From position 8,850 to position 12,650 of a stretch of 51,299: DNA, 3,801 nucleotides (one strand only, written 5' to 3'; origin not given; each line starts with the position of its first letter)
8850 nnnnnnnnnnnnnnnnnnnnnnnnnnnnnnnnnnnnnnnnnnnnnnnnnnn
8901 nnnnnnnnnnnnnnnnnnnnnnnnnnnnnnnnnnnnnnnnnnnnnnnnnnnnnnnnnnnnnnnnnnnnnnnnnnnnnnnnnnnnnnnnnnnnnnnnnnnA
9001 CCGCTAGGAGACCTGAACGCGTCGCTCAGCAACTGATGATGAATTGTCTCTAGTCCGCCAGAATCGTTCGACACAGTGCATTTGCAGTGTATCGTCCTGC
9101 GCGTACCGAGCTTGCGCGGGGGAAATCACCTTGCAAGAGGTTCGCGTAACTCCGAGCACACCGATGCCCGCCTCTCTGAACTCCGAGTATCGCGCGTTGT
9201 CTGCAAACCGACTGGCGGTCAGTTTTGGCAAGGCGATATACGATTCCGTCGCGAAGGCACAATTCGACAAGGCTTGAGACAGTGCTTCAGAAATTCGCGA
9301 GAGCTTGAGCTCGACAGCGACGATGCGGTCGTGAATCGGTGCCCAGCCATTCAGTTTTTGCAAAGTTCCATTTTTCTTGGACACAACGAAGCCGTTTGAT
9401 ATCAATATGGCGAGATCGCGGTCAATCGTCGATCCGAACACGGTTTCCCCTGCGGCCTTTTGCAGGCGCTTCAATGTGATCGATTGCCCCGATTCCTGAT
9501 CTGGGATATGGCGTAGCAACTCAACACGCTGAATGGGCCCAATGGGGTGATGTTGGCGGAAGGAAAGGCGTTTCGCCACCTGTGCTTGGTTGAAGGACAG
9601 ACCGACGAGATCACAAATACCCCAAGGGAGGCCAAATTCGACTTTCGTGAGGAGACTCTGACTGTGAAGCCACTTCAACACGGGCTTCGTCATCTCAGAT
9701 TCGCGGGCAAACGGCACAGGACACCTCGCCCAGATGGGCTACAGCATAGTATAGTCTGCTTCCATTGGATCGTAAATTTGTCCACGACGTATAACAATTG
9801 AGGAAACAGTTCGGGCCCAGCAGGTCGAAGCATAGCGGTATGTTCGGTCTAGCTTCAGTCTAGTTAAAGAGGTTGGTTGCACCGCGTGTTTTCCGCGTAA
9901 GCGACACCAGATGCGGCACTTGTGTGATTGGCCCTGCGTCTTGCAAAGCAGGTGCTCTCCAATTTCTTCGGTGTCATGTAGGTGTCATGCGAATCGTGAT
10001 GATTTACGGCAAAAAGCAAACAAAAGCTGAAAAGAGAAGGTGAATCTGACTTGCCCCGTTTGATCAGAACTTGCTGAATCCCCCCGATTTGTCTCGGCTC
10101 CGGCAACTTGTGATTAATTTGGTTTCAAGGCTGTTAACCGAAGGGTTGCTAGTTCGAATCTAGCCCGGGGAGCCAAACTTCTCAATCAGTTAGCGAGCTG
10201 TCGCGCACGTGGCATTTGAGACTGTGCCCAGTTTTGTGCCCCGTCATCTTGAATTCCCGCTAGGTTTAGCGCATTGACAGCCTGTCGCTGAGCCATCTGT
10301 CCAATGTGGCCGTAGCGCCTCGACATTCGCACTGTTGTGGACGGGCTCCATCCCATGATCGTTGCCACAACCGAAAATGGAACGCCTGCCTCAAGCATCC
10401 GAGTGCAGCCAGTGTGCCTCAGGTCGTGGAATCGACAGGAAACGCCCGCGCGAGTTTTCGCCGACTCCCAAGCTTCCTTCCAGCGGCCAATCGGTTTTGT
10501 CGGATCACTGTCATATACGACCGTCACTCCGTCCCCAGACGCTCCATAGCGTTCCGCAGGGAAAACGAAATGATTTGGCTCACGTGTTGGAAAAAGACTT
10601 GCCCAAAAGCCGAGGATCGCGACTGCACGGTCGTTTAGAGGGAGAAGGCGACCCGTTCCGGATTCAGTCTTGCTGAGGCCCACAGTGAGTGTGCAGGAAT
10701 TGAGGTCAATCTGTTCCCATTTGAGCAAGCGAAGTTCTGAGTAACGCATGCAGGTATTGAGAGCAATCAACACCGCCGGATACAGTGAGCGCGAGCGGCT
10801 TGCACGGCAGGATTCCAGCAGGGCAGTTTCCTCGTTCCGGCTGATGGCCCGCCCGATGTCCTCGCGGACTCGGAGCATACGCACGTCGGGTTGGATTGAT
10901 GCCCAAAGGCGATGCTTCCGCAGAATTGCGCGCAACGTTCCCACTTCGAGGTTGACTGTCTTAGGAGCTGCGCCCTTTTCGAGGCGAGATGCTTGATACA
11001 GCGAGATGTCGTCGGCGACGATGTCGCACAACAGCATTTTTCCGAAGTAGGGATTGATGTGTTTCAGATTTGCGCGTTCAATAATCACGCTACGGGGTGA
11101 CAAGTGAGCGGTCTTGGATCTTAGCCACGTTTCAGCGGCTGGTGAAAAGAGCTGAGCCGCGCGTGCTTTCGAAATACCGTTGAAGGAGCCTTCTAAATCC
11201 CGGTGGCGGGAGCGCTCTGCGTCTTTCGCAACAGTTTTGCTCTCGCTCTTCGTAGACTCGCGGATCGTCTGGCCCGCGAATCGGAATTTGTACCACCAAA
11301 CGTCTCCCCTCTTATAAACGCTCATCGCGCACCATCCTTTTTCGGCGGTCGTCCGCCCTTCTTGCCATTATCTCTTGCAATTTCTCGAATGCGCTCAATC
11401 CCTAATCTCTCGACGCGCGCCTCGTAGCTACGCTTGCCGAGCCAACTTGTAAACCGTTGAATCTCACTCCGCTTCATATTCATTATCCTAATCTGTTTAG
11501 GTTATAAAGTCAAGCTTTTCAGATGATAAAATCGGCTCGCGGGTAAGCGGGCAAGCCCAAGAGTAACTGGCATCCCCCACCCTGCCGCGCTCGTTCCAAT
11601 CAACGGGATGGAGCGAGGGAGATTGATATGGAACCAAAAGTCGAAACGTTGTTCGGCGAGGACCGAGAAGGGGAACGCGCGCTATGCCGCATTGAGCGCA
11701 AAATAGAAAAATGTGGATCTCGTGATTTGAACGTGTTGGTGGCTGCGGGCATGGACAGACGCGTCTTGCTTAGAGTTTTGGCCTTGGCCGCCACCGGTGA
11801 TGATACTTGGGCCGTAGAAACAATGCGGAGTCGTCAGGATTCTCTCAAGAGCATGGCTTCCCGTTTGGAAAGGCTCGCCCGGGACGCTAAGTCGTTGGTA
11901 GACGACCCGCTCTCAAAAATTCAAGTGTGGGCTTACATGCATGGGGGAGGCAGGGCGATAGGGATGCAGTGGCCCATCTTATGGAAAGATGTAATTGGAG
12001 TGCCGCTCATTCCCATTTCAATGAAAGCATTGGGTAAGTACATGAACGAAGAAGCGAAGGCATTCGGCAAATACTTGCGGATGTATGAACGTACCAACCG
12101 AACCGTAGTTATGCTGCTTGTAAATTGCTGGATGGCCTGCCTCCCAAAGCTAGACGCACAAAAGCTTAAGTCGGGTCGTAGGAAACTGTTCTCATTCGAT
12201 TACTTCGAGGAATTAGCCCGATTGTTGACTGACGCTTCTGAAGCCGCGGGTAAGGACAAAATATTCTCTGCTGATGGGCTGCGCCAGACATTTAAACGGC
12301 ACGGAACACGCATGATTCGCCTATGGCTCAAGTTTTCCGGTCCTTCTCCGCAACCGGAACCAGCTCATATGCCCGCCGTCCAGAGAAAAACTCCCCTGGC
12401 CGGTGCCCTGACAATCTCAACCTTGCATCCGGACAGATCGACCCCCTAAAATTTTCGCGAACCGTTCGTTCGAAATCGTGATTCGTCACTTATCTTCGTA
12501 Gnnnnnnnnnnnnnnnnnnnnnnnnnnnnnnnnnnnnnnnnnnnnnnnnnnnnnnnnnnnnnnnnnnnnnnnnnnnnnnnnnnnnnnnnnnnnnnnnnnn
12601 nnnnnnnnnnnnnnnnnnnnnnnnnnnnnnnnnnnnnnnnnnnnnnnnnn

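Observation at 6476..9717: Uncharacterised FRG-domain three-gene cassette with a convergent PD-(D/E)xK-like nuclease in a defence-island context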

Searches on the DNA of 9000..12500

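Call 50: search_rna_families(source=window, start=9000, end=12500, threshold=evalue, max_evalue=1)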
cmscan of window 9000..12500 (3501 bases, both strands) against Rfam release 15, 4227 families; matches with E-value up to 1: 0.
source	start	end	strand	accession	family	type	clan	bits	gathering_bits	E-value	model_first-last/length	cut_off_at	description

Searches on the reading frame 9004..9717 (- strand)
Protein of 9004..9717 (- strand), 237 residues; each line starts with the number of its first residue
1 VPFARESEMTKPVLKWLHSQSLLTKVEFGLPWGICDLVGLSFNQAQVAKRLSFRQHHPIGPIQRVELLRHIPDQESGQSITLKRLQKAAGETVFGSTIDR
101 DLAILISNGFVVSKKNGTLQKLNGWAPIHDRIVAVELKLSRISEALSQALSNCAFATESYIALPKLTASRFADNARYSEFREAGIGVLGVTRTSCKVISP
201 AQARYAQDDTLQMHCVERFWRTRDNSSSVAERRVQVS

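Call 4: search_protein_families(library=pfam, proteins=[window:9004-9717:-], max_evalue=0.1)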
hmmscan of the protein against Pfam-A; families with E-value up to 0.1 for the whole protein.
window:9004-9717:- (237 aa): 2 families
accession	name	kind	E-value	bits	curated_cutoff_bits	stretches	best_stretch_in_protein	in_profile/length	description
PF19437.4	VCIP135_N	-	0.039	14.1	27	0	148-210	46-108/169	VCIP135 N-terminal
PF12857.13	TOBE_3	-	0.068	13.5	27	0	54-73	12-29/59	TOBE-like domain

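Call 5: search_protein_families(library=padloc, proteins=[window:9004-9717:-], max_evalue=0.1)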
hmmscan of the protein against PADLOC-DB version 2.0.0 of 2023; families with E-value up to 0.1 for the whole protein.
window:9004-9717:- (237 aa): 1 family
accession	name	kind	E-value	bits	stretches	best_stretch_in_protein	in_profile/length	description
PDLC04368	PDC-M05A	-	0.018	12.9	1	79-154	29-104/201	-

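Call 6: search_protein_families(library=ncbifam, proteins=[window:9004-9717:-], max_evalue=0.1)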
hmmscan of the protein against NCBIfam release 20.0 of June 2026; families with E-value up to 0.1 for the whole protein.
window:9004-9717:- (237 aa): 0 families

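Call 8: search_protein_families(library=phrogs, proteins=[window:9004-9717:-], max_evalue=0.1)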
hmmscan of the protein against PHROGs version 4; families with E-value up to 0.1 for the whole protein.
window:9004-9717:- (237 aa): 0 families

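Call 19: find_homologous_proteins(query=window:9004-9717:-)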
Query window:9004-9717:- (237 aa): 610 proteins with E <= 0.001 among 1068 candidates; the best 120 are listed.
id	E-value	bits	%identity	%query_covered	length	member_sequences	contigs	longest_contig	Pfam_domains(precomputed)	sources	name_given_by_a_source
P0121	2.8e-150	516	99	100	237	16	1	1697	-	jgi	-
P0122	4.1e-122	424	84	96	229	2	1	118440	-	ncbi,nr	ncbi:MAG TPA: hypothetical protein VJN21_01905 [Candidatus Acidoferrales bacterium]|nr:hypothetical 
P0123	1.7e-107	376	76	95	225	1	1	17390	-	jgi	jgi:hypothetical protein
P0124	2.7e-102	359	70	100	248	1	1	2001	-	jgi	jgi:hypothetical protein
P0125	9.3e-102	357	69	100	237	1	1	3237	-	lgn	-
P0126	2.7e-99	349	69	99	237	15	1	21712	-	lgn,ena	-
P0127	8.4e-99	348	70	96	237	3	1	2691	-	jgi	jgi:hypothetical protein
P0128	6.6e-98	345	68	100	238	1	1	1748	-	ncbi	-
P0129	7.3e-97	341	68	98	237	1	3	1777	-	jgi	jgi:hypothetical protein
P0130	1.3e-95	337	66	99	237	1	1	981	-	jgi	jgi:hypothetical protein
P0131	5.7e-95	335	66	99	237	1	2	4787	-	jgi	jgi:hypothetical protein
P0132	4.9e-94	332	68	95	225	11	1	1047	-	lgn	-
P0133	5.0e-94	332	64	100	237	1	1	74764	-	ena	-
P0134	8.6e-94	331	65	99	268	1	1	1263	-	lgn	-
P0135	1.1e-93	331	65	100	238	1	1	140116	-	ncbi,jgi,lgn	jgi:transcriptional antiterminator Rof (Rho-off)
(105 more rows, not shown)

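Call 25: search_solved_structures(query=A2, max_evalue=10, show_alignments=2)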
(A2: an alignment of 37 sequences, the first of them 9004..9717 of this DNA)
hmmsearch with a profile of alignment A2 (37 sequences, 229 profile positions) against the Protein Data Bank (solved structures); distinct sequences matched with E-value up to 10: 0.

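Call 28: predict_structure(alignment_id=A2)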
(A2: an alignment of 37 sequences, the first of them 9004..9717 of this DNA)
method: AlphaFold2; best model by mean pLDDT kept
length: 237 residues; sequences in the alignment: 37
mean_pLDDT: 88.1   pTM: 0.84
mean pLDDT of the five models: 88.1, 87.7, 86.7, 86.4, 86.1
residues with pLDDT >= 90: 170; 70-90: 41; 50-70: 11; < 50: 15
segments of 3 or more residues with pLDDT < 50: 223-237
pLDDT, mean of each block of 10 residues (from residue 1): 92 98 94 93 91 89 91 92 89 73 94 95 79 96 90 96 96 90 96 97 89 91 48 41
secondary structure, 60 per line:
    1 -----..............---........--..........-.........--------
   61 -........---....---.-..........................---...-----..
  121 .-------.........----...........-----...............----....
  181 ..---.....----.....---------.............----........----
elements in order: H6-19 E23-30 E33-42 H44-52 H62-69 H82-107 E111-113 E119-121 E129-137 H142-152 E158-164 H165-172 H177-182 E186-190 E195-199 H209-221 H226-233

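Call 30: fold_search(model_id=the predicted structure, library=pdb)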
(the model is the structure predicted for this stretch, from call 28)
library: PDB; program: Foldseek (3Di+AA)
matches with E <= 10: 281; with E <= 0.001: 1
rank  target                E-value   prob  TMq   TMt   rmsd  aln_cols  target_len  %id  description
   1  3dnx                  3.2e-04  1.00  0.42  0.64   6.9       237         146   10  SPO1766 protein of unknown function from Silicibacter pomeroyi. (released 2008-09-02)
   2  2ph7_B                2.6e-02  0.60  0.26  0.27  17.9       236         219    9  Crystal structure of AF2093 from Archaeoglobus fulgidus (released 2007-05-08)
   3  7dh8                  3.4e-02  0.94  0.26  0.42  16.4       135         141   20  Crystal structure of holo XcZur (released 2021-06-09)
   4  1xcv                  7.5e-02  0.44  0.21  0.32  14.8       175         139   12  Crystal Structure Of (H79AC102D)Dtxr complexed with Nickel(II) (released 2005-08-16)
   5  1g3w                  1.4e-01  0.57  0.21  0.23  13.3       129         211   13  CD-CYS102SER DTXR (released 2001-10-25)
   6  1g3s                  1.6e-01  0.51  0.20  0.22  13.5       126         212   13  CYS102SER DTXR (released 2001-10-25)
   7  2qww_C                1.7e-01  0.96  0.22  0.36   5.9        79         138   25  Crystal structure of multiple antibiotic-resistance repressor (MarR) (YP_013417.1) from Listeria monocytogenes 4b F236 (released 2007-08-21)
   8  9f27_MODEL_1_A        1.9e-01  0.97  0.19  0.44   2.6        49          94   22  Solution structure of the Pyrococcus abyssi Rpa2 winged-helix domain (released 2024-12-04)
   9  1bi3_B                2.1e-01  0.41  0.17  0.28  13.8       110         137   14  STRUCTURE OF APO-AND HOLO-DIPHTHERIA TOXIN REPRESSOR (released 1999-06-22)
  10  3gee                  2.1e-01  0.28  0.21  0.13  14.6       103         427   16  Crystal structure of MnmE from Chlorobium tepidum in complex with GDP and FOLINIC ACID (released 2009-10-27)
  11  1mkm_A                2.3e-01  0.99  0.21  0.20   2.7        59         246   19  CRYSTAL STRUCTURE OF THE THERMOTOGA MARITIMA ICLR (released 2002-09-11)
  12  1c0w_D                2.6e-01  0.25  0.20  0.26  13.2       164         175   13  CRYSTAL STRUCTURE OF THE COBALT-ACTIVATED DIPHTHERIA TOXIN REPRESSOR-DNA COMPLEX REVEALS A METAL BINDING SH-LIKE DOMAI (released 2000-07-22)
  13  9f26_C                2.7e-01  0.94  0.22  0.59   7.7        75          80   16  Crystal structure of the PriS_PriL-Rpa2WH ternary complex from P. abyssi (released 2024-12-04)
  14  1c0w_B                3.1e-01  0.80  0.17  0.19   4.7        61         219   20  CRYSTAL STRUCTURE OF THE COBALT-ACTIVATED DIPHTHERIA TOXIN REPRESSOR-DNA COMPLEX REVEALS A METAL BINDING SH-LIKE DOMAI (released 2000-07-22)
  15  1c0w_C                3.3e-01  0.80  0.17  0.23   4.7        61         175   20  CRYSTAL STRUCTURE OF THE COBALT-ACTIVATED DIPHTHERIA TOXIN REPRESSOR-DNA COMPLEX REVEALS A METAL BINDING SH-LIKE DOMAI (released 2000-07-22)
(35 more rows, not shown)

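Call 88: search_protein_families(library=pfam, alignment_id=A2, max_evalue=0.05)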
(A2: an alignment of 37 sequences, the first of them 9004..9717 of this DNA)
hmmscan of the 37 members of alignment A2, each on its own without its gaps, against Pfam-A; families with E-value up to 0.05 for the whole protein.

A. member 1, window:9004-9717:- (237 aa): 1 family
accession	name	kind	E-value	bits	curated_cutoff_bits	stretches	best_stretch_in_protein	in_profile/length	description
PF19437.4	VCIP135_N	-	0.039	14.1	27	0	148-210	46-108/169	VCIP135 N-terminal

B. families by the number of members that match (of 37 scanned): 4 families
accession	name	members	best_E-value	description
PF01726.22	LexA_DNA_bind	1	0.026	LexA DNA binding domain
PF19437.4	VCIP135_N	1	0.039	VCIP135 N-terminal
PF12857.13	TOBE_3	1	0.04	TOBE-like domain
PF16519.10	TRPM_tetra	1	0.05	Tetramerisation domain of TRPM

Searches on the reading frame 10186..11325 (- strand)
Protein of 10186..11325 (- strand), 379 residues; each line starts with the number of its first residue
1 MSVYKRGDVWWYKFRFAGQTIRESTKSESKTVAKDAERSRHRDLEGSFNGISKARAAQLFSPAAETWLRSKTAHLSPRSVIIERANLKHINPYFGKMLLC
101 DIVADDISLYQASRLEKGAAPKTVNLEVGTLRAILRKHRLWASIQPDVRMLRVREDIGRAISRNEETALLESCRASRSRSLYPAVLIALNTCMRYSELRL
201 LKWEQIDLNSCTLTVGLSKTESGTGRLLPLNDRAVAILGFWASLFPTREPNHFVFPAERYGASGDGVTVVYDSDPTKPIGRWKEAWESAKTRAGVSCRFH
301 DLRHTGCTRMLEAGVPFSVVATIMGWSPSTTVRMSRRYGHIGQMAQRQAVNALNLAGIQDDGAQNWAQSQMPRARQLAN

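Call 4: search_protein_families(library=pfam, proteins=[window:10186-11325:-], max_evalue=0.1)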
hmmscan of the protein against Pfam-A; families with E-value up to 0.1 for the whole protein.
window:10186-11325:- (379 aa): 4 families
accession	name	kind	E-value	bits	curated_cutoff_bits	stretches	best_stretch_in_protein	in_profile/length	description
PF00589.27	Phage_integrase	-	2.9e-22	79.7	27.1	1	162-333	4-163/172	Phage integrase family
PF14659.12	Phage_int_SAM_3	-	0.00011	22.8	22.6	1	63-110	5-53/58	Phage integrase, N-terminal SAM-like domain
PF24624.1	Int_N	-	0.00012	23.1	27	1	65-137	10-80/100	Phage integrase, N-terminal domain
PF13384.12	HTH_23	-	0.068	13.5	24.6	0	310-338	13-41/50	Homeodomain-like domain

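Call 5: search_protein_families(library=padloc, proteins=[window:10186-11325:-], max_evalue=0.1)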
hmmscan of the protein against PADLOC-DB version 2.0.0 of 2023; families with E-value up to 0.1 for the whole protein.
window:10186-11325:- (379 aa): 0 families

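Call 6: search_protein_families(library=ncbifam, proteins=[window:10186-11325:-], max_evalue=0.1)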
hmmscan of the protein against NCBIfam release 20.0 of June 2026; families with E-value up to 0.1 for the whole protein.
window:10186-11325:- (379 aa): 8 families
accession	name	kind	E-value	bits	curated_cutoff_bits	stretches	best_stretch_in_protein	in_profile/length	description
NF040815.2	recomb_XerA_Arch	equivalog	6.8e-11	42.2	220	2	102-216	38-149/263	site-specific tyrosine recombinase/integron integrase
TIGR02224.1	recomb_XerC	equivalog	7.3e-08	32.1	335.15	1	99-331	41-271/295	tyrosine recombinase XerC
TIGR02225.1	recomb_XerD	equivalog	2.2e-07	30.5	329.6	1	84-333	22-269/290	site-specific tyrosine recombinase XerD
NF001399.0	PRK00283.1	subfamily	3.8e-07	29.6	279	1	99-334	48-279/300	tyrosine recombinase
NF002331.0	PRK01287.1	subfamily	0.00025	20.1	371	1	134-327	114-301/365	site-specific tyrosine recombinase XerC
NF003462.0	PRK05084.1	equivalog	0.0025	16.6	267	1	299-353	305-356/360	tyrosine recombinase XerS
NF007246.0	PRK09692.1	domain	0.0048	15.6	434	1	185-257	239-308/413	integrase domain-containing protein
TIGR02249.1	integrase_gron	subfamily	0.025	13.9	265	0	283-343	247-302/315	integron integrase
